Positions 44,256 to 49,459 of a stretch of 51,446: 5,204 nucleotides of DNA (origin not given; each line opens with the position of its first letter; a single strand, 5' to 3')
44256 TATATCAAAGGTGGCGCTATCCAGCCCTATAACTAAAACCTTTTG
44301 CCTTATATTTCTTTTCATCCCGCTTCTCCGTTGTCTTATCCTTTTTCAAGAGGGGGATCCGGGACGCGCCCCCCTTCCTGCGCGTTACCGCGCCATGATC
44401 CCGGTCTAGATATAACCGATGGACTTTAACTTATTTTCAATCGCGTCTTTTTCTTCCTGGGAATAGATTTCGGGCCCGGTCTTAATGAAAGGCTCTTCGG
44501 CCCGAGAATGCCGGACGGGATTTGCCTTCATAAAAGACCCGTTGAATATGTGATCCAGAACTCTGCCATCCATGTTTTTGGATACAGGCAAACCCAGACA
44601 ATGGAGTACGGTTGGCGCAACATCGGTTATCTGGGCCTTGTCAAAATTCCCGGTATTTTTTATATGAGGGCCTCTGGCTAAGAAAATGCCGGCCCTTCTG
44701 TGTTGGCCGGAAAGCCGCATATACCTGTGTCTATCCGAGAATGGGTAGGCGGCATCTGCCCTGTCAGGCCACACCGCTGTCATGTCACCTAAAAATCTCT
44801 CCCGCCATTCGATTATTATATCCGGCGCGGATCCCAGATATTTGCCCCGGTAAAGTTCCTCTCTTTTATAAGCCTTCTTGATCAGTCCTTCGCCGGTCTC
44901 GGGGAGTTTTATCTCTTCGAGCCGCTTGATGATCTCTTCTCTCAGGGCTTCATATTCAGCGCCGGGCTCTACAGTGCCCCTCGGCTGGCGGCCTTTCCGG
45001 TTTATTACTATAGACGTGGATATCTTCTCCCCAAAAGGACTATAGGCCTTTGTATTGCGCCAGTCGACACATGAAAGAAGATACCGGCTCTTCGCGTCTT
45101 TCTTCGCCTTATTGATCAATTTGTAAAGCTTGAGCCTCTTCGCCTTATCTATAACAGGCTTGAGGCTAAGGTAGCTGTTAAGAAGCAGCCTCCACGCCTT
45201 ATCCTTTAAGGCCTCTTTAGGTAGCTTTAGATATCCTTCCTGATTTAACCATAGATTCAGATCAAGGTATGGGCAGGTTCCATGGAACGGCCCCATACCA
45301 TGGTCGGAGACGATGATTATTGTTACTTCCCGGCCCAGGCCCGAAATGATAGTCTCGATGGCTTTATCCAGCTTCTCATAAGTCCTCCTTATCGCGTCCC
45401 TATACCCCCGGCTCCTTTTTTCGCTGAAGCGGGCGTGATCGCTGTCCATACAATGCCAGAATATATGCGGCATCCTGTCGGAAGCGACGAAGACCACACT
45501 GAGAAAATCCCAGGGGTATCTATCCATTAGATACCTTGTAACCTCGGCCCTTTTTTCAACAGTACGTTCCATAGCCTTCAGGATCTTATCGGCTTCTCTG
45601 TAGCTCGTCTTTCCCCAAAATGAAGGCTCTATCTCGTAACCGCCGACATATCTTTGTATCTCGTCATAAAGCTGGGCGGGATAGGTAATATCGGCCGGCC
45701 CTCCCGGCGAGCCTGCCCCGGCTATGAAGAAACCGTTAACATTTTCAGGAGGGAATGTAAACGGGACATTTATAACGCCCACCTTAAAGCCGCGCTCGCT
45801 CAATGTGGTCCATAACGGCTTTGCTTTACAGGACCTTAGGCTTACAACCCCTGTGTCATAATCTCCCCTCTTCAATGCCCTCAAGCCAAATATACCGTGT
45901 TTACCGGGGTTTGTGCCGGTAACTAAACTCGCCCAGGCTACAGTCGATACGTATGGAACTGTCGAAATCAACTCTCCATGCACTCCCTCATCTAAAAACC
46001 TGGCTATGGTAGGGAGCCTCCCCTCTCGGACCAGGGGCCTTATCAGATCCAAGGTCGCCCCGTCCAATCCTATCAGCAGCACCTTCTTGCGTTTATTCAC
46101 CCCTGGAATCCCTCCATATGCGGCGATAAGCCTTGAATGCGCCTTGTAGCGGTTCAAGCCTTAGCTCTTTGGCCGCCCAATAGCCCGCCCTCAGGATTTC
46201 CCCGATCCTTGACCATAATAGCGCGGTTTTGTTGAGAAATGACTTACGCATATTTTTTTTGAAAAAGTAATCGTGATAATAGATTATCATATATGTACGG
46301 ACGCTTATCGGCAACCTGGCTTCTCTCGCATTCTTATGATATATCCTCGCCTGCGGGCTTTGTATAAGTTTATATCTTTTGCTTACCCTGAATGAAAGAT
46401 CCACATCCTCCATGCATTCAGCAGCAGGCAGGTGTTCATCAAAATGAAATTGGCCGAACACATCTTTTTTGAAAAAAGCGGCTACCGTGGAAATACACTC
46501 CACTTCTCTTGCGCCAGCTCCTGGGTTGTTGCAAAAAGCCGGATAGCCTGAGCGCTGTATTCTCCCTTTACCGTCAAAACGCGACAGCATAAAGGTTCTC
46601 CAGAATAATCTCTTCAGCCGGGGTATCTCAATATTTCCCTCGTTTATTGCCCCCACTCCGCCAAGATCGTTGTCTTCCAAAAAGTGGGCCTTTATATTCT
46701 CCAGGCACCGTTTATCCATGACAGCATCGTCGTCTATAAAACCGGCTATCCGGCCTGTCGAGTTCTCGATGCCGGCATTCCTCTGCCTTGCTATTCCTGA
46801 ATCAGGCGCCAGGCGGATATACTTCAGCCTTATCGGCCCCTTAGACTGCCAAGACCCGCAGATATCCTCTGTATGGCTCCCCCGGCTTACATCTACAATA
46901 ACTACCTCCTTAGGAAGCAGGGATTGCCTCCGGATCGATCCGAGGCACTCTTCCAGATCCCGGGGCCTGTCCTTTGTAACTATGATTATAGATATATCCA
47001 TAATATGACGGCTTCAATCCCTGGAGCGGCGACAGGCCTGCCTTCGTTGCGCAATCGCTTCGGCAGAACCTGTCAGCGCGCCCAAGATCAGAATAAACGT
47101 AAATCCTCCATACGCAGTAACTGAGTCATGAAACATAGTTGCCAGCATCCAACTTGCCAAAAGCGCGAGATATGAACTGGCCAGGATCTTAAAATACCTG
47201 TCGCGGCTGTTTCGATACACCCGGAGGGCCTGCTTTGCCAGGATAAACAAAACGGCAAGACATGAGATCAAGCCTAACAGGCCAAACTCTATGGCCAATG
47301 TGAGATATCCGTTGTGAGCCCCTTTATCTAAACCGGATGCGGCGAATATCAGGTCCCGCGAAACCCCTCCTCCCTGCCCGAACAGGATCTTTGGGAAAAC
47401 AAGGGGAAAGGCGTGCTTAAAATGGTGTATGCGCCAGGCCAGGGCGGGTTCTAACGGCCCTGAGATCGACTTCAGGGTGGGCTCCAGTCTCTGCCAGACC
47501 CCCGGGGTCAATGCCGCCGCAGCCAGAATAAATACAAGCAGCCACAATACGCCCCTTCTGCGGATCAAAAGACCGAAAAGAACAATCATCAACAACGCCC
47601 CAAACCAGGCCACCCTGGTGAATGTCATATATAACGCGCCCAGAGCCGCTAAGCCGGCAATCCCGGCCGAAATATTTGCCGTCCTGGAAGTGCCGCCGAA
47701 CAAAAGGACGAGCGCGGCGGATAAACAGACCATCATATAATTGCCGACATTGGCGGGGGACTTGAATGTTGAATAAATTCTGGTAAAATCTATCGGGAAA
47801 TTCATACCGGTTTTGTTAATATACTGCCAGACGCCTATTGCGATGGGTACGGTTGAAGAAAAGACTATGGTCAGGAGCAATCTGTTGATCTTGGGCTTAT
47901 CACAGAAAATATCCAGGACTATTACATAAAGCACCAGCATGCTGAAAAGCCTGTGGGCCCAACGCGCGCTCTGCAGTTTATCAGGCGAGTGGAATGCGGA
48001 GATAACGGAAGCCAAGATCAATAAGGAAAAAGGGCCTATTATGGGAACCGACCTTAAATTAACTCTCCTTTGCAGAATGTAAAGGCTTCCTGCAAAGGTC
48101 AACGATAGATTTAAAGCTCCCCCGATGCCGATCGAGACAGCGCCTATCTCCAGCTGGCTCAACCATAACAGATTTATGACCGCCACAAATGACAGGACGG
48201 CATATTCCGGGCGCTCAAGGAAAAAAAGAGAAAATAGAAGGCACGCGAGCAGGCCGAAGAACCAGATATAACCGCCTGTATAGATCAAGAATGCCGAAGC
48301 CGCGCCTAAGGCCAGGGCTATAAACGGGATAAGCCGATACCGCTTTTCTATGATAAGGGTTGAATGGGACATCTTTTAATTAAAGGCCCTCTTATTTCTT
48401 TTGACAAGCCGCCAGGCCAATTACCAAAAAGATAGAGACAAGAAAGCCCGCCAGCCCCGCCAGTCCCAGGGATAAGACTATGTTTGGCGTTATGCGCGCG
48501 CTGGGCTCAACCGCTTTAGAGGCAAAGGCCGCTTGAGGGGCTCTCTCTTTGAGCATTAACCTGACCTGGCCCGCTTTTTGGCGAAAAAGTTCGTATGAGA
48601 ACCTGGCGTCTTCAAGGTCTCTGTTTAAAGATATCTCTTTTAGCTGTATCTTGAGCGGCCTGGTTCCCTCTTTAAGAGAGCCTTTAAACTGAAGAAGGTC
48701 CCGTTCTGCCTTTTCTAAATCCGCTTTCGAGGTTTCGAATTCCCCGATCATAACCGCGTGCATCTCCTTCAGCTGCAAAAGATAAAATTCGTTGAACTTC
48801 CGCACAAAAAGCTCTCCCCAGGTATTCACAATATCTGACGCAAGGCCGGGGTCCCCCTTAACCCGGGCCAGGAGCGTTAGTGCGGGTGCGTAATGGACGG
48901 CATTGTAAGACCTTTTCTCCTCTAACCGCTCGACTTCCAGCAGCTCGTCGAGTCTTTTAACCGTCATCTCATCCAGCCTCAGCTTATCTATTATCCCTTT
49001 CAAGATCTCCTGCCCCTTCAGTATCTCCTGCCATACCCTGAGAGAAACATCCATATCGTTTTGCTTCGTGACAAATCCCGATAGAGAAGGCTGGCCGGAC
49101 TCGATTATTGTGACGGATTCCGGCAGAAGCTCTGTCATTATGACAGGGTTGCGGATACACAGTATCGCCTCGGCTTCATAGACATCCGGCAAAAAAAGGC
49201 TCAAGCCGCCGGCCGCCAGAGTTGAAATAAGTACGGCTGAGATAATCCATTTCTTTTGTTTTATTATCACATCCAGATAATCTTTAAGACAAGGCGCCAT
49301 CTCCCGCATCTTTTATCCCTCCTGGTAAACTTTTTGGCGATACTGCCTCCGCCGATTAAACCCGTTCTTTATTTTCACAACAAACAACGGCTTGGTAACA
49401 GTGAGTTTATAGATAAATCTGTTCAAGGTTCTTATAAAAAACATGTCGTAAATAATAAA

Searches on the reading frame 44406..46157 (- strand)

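Call 7: search_protein_families(library=pfam, proteins=[window:44406-46157:-], max_evalue=0.00001)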
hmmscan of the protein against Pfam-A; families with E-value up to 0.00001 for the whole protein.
window:44406-46157:- (583 aa): 1 family
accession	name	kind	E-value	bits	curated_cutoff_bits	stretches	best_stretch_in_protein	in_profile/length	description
PF01663.27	Phosphodiest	-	2.5e-40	139.6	23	1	26-454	1-320/342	Type I phosphodiesterase / nucleotide pyrophosphatase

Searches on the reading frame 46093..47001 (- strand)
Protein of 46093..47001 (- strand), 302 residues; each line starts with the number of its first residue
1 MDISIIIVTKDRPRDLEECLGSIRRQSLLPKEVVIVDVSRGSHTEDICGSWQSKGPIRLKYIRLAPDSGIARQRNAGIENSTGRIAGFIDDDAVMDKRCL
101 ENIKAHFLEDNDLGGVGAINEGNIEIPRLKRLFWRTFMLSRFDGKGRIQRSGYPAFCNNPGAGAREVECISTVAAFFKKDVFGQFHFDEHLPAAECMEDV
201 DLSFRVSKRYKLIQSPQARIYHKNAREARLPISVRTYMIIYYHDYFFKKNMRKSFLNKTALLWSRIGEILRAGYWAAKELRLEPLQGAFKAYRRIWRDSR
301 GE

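Call 7: search_protein_families(library=pfam, proteins=[window:46093-47001:-], max_evalue=0.00001)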
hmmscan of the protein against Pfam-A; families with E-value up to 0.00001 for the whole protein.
window:46093-47001:- (302 aa): 3 families
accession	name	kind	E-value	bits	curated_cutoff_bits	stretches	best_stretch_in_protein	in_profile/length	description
PF00535.33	Glycos_transf_2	-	1e-21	78.1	23.3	1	4-138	1-132/168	Glycosyl transferase family 2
PF13641.12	Glyco_tranf_2_3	-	4.3e-07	30.6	27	1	3-122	3-125/230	Glycosyltransferase like family 2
PF13712.12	Glyco_tranf_2_5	-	1.6e-06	28.4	27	1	61-213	32-178/210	Glycosyltransferase like family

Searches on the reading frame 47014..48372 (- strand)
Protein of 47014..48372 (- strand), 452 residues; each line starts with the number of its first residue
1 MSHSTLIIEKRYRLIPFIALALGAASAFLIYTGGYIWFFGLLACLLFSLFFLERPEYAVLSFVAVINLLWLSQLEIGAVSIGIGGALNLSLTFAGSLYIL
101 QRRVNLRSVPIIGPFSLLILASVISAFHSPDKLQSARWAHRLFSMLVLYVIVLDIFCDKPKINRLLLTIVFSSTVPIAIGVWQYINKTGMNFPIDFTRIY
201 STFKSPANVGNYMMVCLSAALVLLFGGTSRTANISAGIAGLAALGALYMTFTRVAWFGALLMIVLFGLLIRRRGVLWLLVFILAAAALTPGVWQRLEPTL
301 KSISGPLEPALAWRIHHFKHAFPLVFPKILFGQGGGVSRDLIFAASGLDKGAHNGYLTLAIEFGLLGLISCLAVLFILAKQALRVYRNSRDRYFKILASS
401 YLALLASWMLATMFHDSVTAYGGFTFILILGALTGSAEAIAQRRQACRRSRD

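Call 7: search_protein_families(library=pfam, proteins=[window:47014-48372:-], max_evalue=0.00001)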
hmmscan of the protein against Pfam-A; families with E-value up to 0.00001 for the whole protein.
window:47014-48372:- (452 aa): 1 family
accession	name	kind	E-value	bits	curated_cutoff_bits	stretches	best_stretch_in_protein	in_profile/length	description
PF04932.20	Wzy_C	-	2.7e-12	47.2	31.7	1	240-370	3-147/149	O-Antigen ligase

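Call 65: search_protein_families(library=ncbifam, proteins=[window:47014-48372:-], max_evalue=0.00001)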
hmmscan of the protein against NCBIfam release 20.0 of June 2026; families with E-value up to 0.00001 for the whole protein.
window:47014-48372:- (452 aa): 1 family
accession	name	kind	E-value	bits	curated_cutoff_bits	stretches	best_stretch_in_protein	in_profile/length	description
TIGR00947.1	2A73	equivalog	5.9e-09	35.4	366.4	1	85-273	39-238/425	IctB family putative bicarbonate transporter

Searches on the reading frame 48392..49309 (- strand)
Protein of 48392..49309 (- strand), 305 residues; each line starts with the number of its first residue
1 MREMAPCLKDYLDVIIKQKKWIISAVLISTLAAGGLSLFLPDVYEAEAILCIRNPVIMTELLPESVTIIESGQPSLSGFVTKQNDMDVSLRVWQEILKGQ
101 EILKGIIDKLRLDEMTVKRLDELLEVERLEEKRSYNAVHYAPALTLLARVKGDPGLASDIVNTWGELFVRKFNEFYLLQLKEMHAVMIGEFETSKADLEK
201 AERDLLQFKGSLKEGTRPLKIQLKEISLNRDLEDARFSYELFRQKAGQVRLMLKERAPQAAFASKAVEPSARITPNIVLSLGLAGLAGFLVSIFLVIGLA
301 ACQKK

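Call 7: search_protein_families(library=pfam, proteins=[window:48392-49309:-], max_evalue=0.00001)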
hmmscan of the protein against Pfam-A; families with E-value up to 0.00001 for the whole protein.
window:48392-49309:- (305 aa): 1 family
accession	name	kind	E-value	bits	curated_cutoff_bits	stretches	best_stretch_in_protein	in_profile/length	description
PF02706.20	Wzz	-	1.9e-07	31.7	25.5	1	8-107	5-88/91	Chain length determinant protein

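Call 65: search_protein_families(library=ncbifam, proteins=[window:48392-49309:-], max_evalue=0.00001)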
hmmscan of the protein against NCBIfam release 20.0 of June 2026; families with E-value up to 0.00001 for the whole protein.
window:48392-49309:- (305 aa): 1 family
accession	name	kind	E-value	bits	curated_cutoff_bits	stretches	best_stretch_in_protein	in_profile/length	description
TIGR03017.1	EpsF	equivalog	9.8e-06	24.5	422.75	0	219-294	337-413/444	chain length determinant protein EpsF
